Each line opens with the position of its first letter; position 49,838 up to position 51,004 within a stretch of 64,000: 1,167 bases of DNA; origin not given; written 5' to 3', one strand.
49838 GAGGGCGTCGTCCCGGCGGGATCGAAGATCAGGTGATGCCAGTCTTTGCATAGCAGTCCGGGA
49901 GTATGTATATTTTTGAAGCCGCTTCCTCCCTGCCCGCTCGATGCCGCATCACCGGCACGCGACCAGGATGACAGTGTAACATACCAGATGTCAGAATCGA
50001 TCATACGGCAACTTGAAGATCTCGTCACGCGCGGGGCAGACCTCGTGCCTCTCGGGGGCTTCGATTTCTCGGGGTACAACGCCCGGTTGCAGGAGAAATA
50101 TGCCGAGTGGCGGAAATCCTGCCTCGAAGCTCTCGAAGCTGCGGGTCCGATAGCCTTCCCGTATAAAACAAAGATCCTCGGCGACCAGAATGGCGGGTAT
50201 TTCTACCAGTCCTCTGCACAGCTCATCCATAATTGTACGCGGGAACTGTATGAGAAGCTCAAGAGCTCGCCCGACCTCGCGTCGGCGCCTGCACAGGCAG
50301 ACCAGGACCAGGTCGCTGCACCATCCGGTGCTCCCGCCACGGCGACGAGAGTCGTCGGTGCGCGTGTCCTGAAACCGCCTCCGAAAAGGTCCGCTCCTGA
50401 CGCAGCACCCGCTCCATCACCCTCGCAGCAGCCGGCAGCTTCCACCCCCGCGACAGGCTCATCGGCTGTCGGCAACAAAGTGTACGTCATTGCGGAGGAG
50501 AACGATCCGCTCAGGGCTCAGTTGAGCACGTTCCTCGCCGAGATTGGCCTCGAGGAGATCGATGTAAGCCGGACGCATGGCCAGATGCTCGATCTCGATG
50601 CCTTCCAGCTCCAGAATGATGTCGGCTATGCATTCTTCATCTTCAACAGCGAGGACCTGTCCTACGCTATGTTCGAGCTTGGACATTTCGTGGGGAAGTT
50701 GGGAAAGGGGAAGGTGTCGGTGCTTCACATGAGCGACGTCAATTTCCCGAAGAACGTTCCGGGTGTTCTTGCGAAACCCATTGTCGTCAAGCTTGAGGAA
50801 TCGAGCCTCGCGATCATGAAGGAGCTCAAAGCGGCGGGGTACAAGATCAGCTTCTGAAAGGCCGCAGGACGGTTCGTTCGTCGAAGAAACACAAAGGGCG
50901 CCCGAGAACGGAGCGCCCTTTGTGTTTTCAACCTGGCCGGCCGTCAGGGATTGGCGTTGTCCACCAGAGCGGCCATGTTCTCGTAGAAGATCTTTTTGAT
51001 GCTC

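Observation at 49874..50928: Autonomous TIR-like (CAP12/PycTIR-type) domain gene with an uncharacterised N-terminal domain, inserted between metG and a convergent amidohydrolase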

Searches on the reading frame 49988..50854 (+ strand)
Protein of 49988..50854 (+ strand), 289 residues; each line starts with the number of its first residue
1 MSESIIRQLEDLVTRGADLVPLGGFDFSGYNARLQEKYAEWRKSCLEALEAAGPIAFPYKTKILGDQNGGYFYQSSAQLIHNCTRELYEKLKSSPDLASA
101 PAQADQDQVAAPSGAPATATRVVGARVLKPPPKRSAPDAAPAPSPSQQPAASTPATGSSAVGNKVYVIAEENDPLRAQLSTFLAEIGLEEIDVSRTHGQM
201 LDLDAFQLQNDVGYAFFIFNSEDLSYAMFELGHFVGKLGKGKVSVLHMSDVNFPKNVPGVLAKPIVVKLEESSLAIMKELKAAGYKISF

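Call 3: search_protein_families(library=pfam, proteins=[window:49988-50854:+], max_evalue=1)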
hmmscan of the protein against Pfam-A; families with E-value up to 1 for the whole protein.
window:49988-50854:+ (289 aa): 2 families
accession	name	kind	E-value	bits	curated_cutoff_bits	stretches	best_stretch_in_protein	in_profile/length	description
PF10137.14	CAP12-PCTIR_TIR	-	7.6e-06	26.4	24.7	1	164-263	1-115/119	CAP12/Pycsar effector protein, TIR domain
PF23267.1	ENOX1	-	0.14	12.7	27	1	158-188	4-34/110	ENOX1-like domain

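Call 4: search_protein_families(library=padloc, proteins=[window:49988-50854:+], max_evalue=1)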
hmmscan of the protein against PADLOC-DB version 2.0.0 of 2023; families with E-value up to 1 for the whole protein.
window:49988-50854:+ (289 aa): 7 families
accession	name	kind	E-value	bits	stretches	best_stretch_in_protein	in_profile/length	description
PDLC05005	PDC-S35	-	2.6e-16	58.1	1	153-288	109-258/264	-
PDLC05004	PDC-S35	-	5.2e-15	53.8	1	163-288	120-260/265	-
PDLC05007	PDC-S35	-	5.5e-14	50.5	1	155-288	126-273/278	-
PDLC05006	PDC-S35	-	3.3e-09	34.5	1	229-288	166-227/231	-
PDLC05003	PDC-S35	-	2.6e-06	25.2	1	228-288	176-236/245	-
PDLC02371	PycTIR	-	0.00079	16.8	1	211-264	203-259/288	-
PDLC00729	Effector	-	0.03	11.7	1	228-262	85-119/310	TIR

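Call 5: search_protein_families(library=ncbifam, proteins=[window:49988-50854:+], max_evalue=1)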
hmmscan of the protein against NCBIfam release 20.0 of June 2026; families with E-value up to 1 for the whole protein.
window:49988-50854:+ (289 aa): 2 families
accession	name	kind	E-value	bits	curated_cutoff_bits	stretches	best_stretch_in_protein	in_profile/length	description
NF050171.1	CDNTAsCap12CFB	equivalog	0.052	12.8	450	1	228-261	85-118/305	CBASS system CD-NTase-associated NAD(+) hydrolase Cap12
NF050172.1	CDNTAsCap12CFB2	equivalog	0.071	12.3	450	1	228-268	83-123/312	CBASS system CD-NTase-associated NAD(+) hydrolase Cap12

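Call 6: find_homologous_proteins(query=window:49988-50854:+, max_evalue=0.001)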
Query window:49988-50854:+ (289 aa): 509 proteins with E <= 0.001 among 6197 candidates; the best 120 are listed.
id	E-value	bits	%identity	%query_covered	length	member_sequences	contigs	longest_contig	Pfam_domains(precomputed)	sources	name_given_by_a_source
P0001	5.1e-186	635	100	100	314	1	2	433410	PF10137.15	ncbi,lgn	-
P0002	1.3e-146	506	79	100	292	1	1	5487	PF10137.15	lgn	-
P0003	4.9e-142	491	77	100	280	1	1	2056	PF10137.15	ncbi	-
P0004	4.6e-141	487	79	100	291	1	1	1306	PF10137.15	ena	-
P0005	1.1e-123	430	69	100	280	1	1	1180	-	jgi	jgi:hypothetical protein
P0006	1.9e-121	423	66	100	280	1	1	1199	PF10137.15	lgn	-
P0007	4.8e-120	419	65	100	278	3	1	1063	PF10137.15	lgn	-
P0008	2.5e-119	416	65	100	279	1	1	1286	PF10137.15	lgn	-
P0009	5.7e-119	415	65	100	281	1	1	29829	PF10137.15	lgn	-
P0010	1.0e-118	414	64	100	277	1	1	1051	PF10137.15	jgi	jgi:hypothetical protein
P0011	1.3e-118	414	64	100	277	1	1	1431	PF10137.15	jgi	jgi:hypothetical protein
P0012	2.7e-118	413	65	100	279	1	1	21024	PF10137.15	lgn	-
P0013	3.9e-118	412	66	100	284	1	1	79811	PF10137.15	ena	-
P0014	8.4e-118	411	65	100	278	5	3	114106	PF10137.15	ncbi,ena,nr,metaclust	ncbi:MAG: hypothetical protein A2X67_04545 [Ignavibacteria bacterium GWA2_55_11]|nr:MAG: hypothetica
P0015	3.5e-117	409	65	100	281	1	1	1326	PF10137.15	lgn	-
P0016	9.6e-117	408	68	96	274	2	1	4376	PF10137.15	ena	-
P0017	2.6e-116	406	64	100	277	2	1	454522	PF10137.15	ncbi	-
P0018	3.8e-116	406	63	100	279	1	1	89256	PF10137.15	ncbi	-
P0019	7.6e-116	405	64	100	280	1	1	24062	PF10137.15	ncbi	-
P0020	3.8e-114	399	65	100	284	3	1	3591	PF10137.15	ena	-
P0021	9.4e-114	398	62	100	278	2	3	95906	PF10137.15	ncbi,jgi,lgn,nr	ncbi:MAG: nucleotide-binding protein [Bacteroidetes bacterium]|jgi:hypothetical protein|nr:nucleotid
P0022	9.8e-113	395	64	100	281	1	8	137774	PF10137.15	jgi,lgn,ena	jgi:hypothetical protein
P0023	1.0e-112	395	62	100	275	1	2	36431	PF10137.15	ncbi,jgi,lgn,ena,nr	ncbi:MAG TPA: TIR domain-containing protein [Bacteroidota bacterium]|nr:TIR domain-containing protei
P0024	2.7e-112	393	65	96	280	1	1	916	PF10137.15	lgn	-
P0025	3.2e-112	393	63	100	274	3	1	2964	PF10137.15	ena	-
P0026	9.3e-112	391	63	100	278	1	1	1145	PF10137.15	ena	-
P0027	2.1e-110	387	62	100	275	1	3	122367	PF10137.15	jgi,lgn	jgi:predicted nucleotide-binding protein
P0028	7.0e-110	385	60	100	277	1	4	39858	PF10137.15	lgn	-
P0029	7.1e-110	385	60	100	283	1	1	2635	PF10137.15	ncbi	-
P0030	9.5e-110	385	60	100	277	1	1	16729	PF10137.15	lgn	-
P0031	1.1e-109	385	61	100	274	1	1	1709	PF10137.15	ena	-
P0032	1.3e-109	384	62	100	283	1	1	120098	PF10137.15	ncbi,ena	-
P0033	1.3e-109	384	60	100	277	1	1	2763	PF10137.15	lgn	-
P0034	2.1e-109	384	61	95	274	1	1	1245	PF10137.15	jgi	-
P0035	2.2e-109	384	57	100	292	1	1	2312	PF10137.15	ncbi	-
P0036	4.7e-109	383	63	99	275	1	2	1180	PF10137.15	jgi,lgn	jgi:hypothetical protein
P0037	5.5e-109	382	62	100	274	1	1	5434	PF10137.15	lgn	-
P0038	1.1e-108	381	64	100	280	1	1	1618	PF10137.15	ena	-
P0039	1.6e-108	381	61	100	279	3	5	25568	PF10137.15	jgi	jgi:hypothetical protein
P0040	1.8e-108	381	61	99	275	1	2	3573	PF10137.15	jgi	jgi:hypothetical protein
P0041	2.0e-108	380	60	100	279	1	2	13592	PF10137.15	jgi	jgi:hypothetical protein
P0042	2.2e-108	380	59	100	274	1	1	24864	PF10137.15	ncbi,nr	ncbi:MAG: nucleotide-binding protein [Ignavibacteriales bacterium]|nr:nucleotide-binding protein [Ig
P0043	2.6e-108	380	63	100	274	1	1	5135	PF10137.15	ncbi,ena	ncbi:MAG TPA: TIR domain-containing protein [Bacteroidota bacterium]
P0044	2.9e-108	380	62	100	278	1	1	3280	PF10137.15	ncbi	-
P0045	2.9e-108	380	62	100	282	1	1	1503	PF10137.15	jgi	jgi:predicted nucleotide-binding protein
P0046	5.0e-108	379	60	100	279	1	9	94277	PF10137.15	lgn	-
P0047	5.7e-108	379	59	100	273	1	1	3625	PF10137.15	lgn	-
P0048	5.8e-108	379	63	100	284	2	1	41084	PF10137.15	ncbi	-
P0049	9.6e-108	378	62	100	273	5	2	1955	PF10137.15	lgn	-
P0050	1.0e-107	378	61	100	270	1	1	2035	PF10137.15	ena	-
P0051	1.1e-107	378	64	99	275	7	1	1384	PF10137.15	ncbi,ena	ncbi:MAG: TIR domain-containing protein [Bacteroidota bacterium]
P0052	1.1e-107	378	62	100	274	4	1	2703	PF10137.15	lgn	-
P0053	1.4e-107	378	63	100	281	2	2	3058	PF10137.15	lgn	-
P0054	1.5e-107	378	59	100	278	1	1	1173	PF10137.15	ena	-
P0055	1.8e-107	377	60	99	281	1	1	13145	PF10137.15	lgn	-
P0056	3.2e-107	376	60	100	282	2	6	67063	PF10137.15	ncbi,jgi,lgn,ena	-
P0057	3.9e-107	376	62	100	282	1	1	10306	PF10137.15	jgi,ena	-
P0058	4.1e-107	376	62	100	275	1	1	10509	PF10137.15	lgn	-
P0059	4.5e-107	376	59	100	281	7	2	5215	PF10137.15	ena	-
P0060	1.1e-106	375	59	100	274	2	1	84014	PF10137.15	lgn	-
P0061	1.7e-106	374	62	100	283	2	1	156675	PF10137.15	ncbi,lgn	-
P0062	1.8e-106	374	58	100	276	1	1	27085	PF10137.15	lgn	-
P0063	2.1e-106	374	62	100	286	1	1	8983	PF10137.15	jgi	jgi:hypothetical protein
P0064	2.8e-106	373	61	100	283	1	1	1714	PF10137.15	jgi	jgi:hypothetical protein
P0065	3.7e-106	373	62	100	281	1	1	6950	PF10137.15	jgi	jgi:hypothetical protein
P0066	5.2e-106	373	60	100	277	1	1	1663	PF10137.15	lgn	-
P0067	5.8e-106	372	59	100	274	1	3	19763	PF10137.15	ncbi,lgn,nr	ncbi:MAG: nucleotide-binding protein [Ignavibacteriales bacterium]|nr:nucleotide-binding protein [Ig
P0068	6.3e-106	372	58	100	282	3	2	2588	PF10137.15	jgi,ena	-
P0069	6.9e-106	372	59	100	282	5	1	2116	PF10137.15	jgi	jgi:Predicted nucleotide-binding protein containing TIR-like domain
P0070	7.5e-106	372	60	99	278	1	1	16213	PF10137.15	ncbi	-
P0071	8.1e-106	372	58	100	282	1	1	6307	PF10137.15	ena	-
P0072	9.7e-106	372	61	98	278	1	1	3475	PF10137.15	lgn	-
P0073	1.5e-105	371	60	100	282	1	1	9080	PF10137.15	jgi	-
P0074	1.6e-105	371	60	100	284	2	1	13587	PF10137.15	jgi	jgi:hypothetical protein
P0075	1.6e-105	371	62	100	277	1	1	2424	PF10137.15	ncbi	-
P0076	1.7e-105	371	58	100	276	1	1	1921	PF10137.15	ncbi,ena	-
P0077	1.7e-105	371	58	100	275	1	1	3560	PF10137.15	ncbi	-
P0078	1.8e-105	371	60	100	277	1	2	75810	PF10137.15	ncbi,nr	ncbi:MAG: nucleotide-binding protein [Ignavibacteriae bacterium]|nr:nucleotide-binding protein [Igna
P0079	2.1e-105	371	60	100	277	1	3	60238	PF10137.15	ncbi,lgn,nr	ncbi:MAG: nucleotide-binding protein [Ignavibacteriales bacterium]|nr:nucleotide-binding protein [Ig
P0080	2.4e-105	370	56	100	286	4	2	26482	PF10137.15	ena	-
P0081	2.7e-105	370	59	100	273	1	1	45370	PF10137.15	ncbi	-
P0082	3.1e-105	370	60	100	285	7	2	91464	PF10137.15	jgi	-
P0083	3.4e-105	370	61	100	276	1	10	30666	PF10137.15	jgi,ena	jgi:predicted nucleotide-binding protein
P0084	3.7e-105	370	59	100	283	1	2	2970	PF10137.15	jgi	jgi:hypothetical protein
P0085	3.7e-105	370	60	100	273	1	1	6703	PF10137.15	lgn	-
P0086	4.3e-105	370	59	100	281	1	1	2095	PF10137.15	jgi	jgi:predicted nucleotide-binding protein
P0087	4.5e-105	369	61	100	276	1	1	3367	PF10137.15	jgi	jgi:predicted nucleotide-binding protein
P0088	5.1e-105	369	59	100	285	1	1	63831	PF10137.15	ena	-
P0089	7.2e-105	369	60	100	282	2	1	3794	PF10137.15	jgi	jgi:hypothetical protein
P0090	7.4e-105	369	60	100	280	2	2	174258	PF10137.15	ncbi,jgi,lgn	-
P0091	9.1e-105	368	60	100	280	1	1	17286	PF10137.15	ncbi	-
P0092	1.0e-104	368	62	100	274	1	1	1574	PF10137.15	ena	-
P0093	1.2e-104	368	61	100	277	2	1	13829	PF10137.15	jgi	-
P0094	1.3e-104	368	59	99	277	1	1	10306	PF10137.15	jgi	jgi:hypothetical protein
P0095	1.6e-104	368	60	100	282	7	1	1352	PF10137.15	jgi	jgi:hypothetical protein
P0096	1.8e-104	367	57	100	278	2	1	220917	PF10137.15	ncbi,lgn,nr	ncbi:MAG TPA: TIR domain-containing protein [Bacteroidota bacterium]|nr:TIR domain-containing protei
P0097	2.2e-104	367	61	100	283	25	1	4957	PF10137.15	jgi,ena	-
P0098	2.7e-104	367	61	100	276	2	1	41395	PF10137.15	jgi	jgi:predicted nucleotide-binding protein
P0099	3.0e-104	367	58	100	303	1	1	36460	PF10137.15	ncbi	-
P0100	3.4e-104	367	60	99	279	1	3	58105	PF10137.15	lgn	-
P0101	3.9e-104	366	62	98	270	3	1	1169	PF10137.15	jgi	jgi:hypothetical protein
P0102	5.0e-104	366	60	100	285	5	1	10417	PF10137.15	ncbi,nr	ncbi:MAG: nucleotide-binding protein [Ignavibacteriales bacterium]|nr:nucleotide-binding protein [Ig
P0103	5.8e-104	366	60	100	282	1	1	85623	PF10137.15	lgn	-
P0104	6.4e-104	366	62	99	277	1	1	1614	PF10137.15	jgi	jgi:hypothetical protein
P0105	6.6e-104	366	62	100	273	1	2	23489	PF10137.15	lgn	-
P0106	7.3e-104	365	59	100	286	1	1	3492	PF10137.15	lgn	-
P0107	8.8e-104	365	59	100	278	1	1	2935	PF10137.15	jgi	jgi:hypothetical protein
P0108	1.2e-103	365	60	100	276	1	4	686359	PF10137.15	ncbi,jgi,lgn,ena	ncbi:MAG: TIR domain-containing protein [Bacteroidota bacterium]|jgi:predicted nucleotide-binding pr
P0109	1.3e-103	365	59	100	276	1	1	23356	PF10137.15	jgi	jgi:predicted nucleotide-binding protein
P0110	1.5e-103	364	63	100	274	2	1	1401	PF10137.15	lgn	-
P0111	1.7e-103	364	59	99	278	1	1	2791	PF10137.15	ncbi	-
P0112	1.9e-103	364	59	100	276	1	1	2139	PF10137.15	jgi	jgi:hypothetical protein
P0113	2.0e-103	364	63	99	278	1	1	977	PF10137.15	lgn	-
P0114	2.4e-103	364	61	100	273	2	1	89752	PF10137.15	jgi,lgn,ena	-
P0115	2.8e-103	364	59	100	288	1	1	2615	PF10137.15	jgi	jgi:predicted nucleotide-binding protein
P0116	3.2e-103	363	60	100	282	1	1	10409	PF10137.15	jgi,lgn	jgi:hypothetical protein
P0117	4.2e-103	363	61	100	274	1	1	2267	PF10137.15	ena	-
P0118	4.2e-103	363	60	100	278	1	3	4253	PF10137.15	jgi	jgi:hypothetical protein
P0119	4.8e-103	363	60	99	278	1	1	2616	PF10137.15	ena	-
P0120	5.5e-103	363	58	100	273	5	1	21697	PF10137.15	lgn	-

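Call 7: search_solved_structures(query=window:49988-50854:+, max_evalue=10, show_alignments=2)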
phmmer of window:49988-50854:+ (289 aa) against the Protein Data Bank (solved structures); distinct sequences matched with E-value up to 10: 1.
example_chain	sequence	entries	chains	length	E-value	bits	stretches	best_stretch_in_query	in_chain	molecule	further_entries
8glv_AW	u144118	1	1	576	1.1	12.3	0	69-166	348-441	Cilia- and flagella-associated protein 100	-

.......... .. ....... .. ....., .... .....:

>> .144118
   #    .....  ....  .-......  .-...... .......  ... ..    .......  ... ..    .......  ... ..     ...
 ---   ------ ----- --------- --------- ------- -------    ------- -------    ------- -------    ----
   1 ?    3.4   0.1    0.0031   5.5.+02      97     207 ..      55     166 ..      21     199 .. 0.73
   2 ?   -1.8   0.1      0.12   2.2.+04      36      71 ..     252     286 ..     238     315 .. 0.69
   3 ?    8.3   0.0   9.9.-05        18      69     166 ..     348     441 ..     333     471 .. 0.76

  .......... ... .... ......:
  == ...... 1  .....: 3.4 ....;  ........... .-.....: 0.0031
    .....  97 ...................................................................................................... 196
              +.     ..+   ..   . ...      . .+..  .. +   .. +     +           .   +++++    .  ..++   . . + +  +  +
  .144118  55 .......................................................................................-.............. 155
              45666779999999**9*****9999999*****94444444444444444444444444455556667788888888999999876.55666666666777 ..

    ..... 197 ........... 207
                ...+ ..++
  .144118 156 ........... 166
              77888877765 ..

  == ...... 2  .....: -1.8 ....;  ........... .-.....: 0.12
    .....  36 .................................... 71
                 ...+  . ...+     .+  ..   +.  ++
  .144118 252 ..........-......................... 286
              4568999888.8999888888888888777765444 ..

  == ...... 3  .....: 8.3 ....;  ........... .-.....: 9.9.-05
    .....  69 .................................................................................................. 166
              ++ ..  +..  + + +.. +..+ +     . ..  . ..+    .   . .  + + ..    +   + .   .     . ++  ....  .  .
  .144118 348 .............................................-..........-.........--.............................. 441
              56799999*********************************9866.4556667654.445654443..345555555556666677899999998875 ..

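Call 8: find_related_loci(query=window:49988-50854:+, collection=genome_contigs, flank=6000)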
Query window:49988-50854:+ (289 aa) in genome_contigs; peptide patterns used: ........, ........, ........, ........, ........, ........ (x = any residue, [..] = any of these).
428 stretches matched a pattern; 5 encode a relative of the query (tblastn E <= 1e-3); 5 distinct loci.
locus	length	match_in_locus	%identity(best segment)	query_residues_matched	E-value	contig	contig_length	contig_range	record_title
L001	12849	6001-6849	62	1-289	1e-118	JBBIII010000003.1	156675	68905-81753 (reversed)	MAG: Ignavibacteriales bacterium isolate QH2S170213_bin_135 NODE_16_length_156675_cov_19.935136, whole genome shotgun se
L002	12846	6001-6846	61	1-289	4e-113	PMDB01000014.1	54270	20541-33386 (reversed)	MAG: Ignavibacteriae bacterium isolate fen_1287 73.20120700_E2X.73_contig_4248, whole genome shotgun sequence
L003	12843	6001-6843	63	1-289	4e-112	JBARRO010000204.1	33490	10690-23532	MAG: Bacteroidota bacterium isolate MFD13499_ilm_asm_bin40 k127_362786, whole genome shotgun sequence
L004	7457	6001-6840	64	1-289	5e-112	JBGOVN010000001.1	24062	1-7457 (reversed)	MAG: Bacteroidota bacterium isolate OBJ_0618_7090110_114 k141_9164701_length_24062_cov_20.7432, whole genome shotgun seq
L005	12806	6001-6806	70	1-289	2e-61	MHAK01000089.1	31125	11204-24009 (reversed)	MAG: Ignavibacteria bacterium RIFCSPLOWO2_12_FULL_56_21 rifcsplowo2_12_scaffold_3768, whole genome shotgun sequence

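Call 11: find_encoding_contigs(protein=P0108, flank=6000, max_places=3)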
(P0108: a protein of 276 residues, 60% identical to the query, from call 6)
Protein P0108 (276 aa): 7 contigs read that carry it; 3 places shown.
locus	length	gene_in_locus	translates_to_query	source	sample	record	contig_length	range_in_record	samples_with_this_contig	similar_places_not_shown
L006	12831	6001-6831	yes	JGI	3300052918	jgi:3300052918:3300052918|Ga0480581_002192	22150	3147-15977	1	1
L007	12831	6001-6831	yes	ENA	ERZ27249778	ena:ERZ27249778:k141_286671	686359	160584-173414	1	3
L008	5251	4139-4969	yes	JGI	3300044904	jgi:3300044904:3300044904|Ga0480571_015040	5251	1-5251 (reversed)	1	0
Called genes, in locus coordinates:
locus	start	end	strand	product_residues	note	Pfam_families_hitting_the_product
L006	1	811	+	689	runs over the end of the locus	PF00133:tRNA-synt_1, PF09334:tRNA-synt_1g, PF08264:Anticodon_1, PF19303:Anticodon_3, PF01588:tRNA_bind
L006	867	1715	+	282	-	PF01040:UbiA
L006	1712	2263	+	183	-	PF02441:Flavoprotein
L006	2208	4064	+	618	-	PF20695:UbiD_N, PF01977:UbiD, PF20696:UbiD_C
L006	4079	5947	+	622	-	PF04055:Radical_SAM, PF19288:CofH_C, PF02621:VitK2_biosynth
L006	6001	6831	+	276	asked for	PF10137:CAP12-PCTIR_TIR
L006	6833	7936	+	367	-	PF04055:Radical_SAM, PF19288:CofH_C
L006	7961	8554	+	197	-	-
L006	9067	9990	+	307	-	-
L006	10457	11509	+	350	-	PF13412:HTH_24 (weak), PF13581:HATPase_c_2, PF02518:HATPase_c (weak), PF14213:DUF4325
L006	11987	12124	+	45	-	-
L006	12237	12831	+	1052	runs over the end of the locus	PF22240:ISP_coupler, PF02384:N6_Mtase, PF07669:Eco57I, PF18135:Type_ISP_C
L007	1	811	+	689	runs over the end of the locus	PF00133:tRNA-synt_1, PF09334:tRNA-synt_1g, PF08264:Anticodon_1, PF19303:Anticodon_3, PF01588:tRNA_bind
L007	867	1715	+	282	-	PF01040:UbiA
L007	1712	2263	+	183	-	PF02441:Flavoprotein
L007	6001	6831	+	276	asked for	PF10137:CAP12-PCTIR_TIR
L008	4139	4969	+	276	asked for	PF10137:CAP12-PCTIR_TIR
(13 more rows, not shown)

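Call 12: find_encoding_contigs(protein=P0017, flank=6000, max_places=2)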
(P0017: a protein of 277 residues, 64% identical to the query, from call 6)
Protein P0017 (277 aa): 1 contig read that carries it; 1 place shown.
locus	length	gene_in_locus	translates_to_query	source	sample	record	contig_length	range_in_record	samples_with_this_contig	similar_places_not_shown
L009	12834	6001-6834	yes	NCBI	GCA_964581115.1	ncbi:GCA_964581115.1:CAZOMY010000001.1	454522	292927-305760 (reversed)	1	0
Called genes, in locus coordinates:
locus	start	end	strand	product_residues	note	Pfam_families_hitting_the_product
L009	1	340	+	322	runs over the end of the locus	PF01551:Peptidase_M23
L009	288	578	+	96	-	PF11387:DUF2795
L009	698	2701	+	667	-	PF07244:POTRA, PF01103:Omp85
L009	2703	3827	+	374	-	PF13177:DNA_pol3_delta2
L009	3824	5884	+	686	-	PF00133:tRNA-synt_1, PF09334:tRNA-synt_1g, PF08264:Anticodon_1 (weak), PF19303:Anticodon_3, PF01588:tRNA_bind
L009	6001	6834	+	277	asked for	PF10137:CAP12-PCTIR_TIR (faint)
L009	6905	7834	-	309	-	PF04909:Amidohydro_2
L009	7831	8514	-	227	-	PF01209:Ubie_methyltran, PF13489:Methyltransf_23, PF13847:Methyltransf_31, PF08241:Methyltransf_11, PF08242:Methyltransf_12, PF13649:Methyltransf_25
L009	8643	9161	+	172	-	-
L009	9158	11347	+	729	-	PF13620:CarboxypepD_reg, PF13715:CarbopepD_reg_2, PF07715:Plug, PF00593:TonB_dep_Rec_b-barrel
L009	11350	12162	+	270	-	PF01026:TatD_DNase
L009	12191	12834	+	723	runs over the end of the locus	PF13646:HEAT_2 (weak), PF00160:Pro_isomerase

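Call 14: find_encoding_contigs(protein=P0001, flank=10000, max_places=2)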
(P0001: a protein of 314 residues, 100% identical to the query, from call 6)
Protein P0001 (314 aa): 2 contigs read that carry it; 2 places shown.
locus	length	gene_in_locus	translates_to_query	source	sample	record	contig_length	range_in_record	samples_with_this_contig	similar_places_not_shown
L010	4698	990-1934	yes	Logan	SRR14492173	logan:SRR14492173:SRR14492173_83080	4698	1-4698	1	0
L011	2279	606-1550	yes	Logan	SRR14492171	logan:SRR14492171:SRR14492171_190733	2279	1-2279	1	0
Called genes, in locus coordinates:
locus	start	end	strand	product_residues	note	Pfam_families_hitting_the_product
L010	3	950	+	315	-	?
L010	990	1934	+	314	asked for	PF10137:CAP12-PCTIR_TIR (weak)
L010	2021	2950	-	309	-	PF04909:Amidohydro_2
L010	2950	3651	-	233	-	PF01209:Ubie_methyltran, PF13489:Methyltransf_23 (weak), PF08241:Methyltransf_11, PF08242:Methyltransf_12, PF13649:Methyltransf_25, PF13847:Methyltransf_31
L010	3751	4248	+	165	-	-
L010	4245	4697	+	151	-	?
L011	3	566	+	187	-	?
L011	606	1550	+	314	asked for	PF10137:CAP12-PCTIR_TIR (weak)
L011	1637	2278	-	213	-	?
